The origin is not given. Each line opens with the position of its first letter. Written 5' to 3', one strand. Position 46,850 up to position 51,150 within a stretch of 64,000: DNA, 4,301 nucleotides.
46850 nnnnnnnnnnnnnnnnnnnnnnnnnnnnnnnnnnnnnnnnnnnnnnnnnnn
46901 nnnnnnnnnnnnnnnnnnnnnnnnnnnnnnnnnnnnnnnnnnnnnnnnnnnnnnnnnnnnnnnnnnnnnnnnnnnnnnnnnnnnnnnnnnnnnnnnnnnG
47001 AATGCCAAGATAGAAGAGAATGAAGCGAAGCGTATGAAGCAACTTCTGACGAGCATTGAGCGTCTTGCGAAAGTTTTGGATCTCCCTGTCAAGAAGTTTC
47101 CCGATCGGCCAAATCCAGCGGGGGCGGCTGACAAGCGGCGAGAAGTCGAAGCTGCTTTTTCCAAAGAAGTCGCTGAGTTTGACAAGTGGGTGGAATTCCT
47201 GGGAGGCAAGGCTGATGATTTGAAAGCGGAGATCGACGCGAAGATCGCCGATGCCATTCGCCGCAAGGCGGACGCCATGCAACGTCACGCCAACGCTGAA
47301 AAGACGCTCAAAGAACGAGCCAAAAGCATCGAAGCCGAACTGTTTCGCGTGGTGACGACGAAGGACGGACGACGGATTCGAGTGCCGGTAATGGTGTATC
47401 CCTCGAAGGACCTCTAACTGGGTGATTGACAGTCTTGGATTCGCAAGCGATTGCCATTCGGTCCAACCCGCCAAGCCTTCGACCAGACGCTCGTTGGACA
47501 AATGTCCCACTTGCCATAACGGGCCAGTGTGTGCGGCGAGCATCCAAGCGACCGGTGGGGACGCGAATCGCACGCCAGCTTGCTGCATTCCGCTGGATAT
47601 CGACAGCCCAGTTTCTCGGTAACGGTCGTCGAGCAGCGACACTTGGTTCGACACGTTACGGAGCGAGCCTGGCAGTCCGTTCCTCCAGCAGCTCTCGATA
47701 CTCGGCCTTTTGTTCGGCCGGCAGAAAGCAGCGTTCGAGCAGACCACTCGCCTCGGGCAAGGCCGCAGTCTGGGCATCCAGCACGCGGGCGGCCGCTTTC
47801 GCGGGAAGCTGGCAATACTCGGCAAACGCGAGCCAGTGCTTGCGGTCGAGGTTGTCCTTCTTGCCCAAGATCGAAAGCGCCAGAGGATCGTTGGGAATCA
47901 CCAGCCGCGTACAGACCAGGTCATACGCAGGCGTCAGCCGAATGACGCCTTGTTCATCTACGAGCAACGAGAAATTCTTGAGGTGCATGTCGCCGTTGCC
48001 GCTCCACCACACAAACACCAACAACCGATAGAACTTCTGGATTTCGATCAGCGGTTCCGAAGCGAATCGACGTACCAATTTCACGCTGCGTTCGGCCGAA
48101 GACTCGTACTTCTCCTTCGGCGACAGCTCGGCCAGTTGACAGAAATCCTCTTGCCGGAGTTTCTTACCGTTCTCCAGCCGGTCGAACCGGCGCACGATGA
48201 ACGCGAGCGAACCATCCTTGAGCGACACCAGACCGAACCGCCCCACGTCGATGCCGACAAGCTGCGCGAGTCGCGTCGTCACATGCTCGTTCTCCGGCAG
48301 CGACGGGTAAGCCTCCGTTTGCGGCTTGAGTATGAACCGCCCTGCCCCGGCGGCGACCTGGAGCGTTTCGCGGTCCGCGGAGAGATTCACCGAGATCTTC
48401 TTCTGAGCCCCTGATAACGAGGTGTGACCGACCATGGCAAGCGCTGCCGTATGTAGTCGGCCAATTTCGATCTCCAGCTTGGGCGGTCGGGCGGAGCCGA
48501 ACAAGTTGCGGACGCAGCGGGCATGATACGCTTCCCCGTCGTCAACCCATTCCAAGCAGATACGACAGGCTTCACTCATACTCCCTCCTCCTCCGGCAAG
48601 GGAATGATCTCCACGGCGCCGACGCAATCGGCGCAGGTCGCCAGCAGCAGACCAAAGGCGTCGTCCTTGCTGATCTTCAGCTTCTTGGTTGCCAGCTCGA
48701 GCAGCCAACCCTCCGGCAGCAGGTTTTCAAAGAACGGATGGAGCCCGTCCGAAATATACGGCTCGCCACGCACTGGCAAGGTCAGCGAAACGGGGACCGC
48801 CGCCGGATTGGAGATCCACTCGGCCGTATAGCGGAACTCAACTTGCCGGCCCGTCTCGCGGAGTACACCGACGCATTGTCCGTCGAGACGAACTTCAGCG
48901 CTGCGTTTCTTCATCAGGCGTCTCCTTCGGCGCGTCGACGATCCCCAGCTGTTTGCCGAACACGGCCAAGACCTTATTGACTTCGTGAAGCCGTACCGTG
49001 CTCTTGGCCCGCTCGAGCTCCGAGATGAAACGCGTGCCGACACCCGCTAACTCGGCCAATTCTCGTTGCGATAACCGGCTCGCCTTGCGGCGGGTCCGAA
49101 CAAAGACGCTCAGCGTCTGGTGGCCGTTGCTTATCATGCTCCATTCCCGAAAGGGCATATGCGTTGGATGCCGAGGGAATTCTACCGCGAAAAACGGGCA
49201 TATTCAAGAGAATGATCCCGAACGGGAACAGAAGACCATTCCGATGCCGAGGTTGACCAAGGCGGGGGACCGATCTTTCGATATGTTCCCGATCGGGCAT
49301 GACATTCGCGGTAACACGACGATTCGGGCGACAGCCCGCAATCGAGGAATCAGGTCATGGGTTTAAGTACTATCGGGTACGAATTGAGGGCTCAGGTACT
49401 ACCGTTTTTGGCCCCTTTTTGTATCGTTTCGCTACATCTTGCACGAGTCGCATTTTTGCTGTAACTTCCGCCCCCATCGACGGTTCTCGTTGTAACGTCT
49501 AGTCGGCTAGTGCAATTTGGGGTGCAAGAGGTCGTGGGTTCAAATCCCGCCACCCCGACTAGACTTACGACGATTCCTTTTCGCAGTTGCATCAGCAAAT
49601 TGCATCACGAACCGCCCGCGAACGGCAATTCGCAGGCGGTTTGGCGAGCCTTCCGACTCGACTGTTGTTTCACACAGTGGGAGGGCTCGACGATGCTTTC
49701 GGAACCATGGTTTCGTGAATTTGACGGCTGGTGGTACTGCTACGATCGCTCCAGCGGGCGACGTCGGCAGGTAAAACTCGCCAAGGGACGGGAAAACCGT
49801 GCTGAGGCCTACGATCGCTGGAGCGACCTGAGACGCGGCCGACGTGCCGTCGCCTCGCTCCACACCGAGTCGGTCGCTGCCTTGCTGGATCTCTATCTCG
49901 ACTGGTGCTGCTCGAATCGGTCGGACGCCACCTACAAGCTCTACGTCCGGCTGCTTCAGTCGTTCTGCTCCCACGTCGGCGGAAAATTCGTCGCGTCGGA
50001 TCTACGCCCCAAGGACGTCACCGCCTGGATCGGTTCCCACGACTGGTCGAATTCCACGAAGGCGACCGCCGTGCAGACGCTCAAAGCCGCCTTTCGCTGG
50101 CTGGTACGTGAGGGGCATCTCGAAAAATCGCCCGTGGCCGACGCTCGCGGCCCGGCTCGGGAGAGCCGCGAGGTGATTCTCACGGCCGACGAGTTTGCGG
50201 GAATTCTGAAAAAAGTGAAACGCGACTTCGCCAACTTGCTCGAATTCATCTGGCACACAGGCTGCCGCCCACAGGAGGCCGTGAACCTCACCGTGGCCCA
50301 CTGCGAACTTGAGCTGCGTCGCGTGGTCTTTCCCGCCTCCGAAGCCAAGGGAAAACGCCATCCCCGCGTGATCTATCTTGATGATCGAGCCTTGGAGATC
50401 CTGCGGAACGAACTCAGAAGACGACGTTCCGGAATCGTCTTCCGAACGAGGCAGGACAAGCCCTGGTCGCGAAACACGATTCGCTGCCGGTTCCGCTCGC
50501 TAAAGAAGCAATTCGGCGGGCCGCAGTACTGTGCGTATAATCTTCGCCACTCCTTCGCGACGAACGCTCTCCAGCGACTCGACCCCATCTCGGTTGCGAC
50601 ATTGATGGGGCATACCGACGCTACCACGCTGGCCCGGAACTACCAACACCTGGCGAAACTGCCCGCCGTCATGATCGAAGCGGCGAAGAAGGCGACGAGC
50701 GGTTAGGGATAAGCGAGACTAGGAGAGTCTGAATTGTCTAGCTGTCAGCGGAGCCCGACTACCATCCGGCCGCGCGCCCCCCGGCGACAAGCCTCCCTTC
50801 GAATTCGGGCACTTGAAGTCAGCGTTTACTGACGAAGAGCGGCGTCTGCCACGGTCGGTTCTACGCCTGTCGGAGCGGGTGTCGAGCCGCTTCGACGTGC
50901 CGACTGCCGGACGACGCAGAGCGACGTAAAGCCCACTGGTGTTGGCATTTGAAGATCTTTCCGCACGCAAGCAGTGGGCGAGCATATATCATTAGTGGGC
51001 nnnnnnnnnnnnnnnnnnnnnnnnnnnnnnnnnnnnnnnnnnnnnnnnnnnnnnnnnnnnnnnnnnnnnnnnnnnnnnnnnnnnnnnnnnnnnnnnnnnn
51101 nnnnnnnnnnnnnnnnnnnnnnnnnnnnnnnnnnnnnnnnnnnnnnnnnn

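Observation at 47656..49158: HipBST-like tripartite toxin-antitoxin locus (HTH regulator, HipA N-domain protein, HipA kinase-core protein)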

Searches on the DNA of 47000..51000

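Call 14: search_rna_families(source=window, start=47000, end=51000, threshold=evalue, max_evalue=1, show_alignments=2)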
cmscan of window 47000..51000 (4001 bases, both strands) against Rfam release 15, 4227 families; matches with E-value up to 1: 2.
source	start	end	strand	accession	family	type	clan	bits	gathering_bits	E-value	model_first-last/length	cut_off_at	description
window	49605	49647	+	RF03698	mir-2861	Gene; miRNA;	-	23.6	89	0.91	21-63/82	no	mir-2861 microRNA precursor family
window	49518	49561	+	RF00023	tmRNA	Gene;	CL00001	21.9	47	4.5e-06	1-374/374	no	transfer-messenger RNA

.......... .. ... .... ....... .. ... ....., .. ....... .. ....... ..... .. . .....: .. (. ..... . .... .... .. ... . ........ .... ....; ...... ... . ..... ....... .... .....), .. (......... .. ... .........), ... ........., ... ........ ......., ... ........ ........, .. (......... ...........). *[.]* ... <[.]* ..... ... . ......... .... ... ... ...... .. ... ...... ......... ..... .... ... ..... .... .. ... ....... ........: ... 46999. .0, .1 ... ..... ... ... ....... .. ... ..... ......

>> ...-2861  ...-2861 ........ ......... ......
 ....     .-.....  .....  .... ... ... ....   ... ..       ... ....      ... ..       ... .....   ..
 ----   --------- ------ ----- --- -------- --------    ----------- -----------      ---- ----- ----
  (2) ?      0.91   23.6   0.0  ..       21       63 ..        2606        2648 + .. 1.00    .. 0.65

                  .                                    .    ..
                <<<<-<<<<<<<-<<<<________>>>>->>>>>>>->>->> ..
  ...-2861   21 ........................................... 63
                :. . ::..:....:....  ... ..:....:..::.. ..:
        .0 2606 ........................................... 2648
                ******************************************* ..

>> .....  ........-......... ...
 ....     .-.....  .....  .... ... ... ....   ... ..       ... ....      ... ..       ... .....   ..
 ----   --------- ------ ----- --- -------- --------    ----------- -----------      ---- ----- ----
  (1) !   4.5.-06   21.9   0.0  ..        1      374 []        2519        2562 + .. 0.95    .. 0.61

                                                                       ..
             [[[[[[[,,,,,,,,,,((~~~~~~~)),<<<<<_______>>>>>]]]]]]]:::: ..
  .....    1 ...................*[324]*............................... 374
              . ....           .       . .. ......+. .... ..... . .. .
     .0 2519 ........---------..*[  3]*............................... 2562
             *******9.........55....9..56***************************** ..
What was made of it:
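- Tried and rejected: Rfam gave a sub-threshold tmRNA hit (21.9 bits against a gathering score of 47, call 14) that joined a 5' GGGGUG to the T-arm and acceptor.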
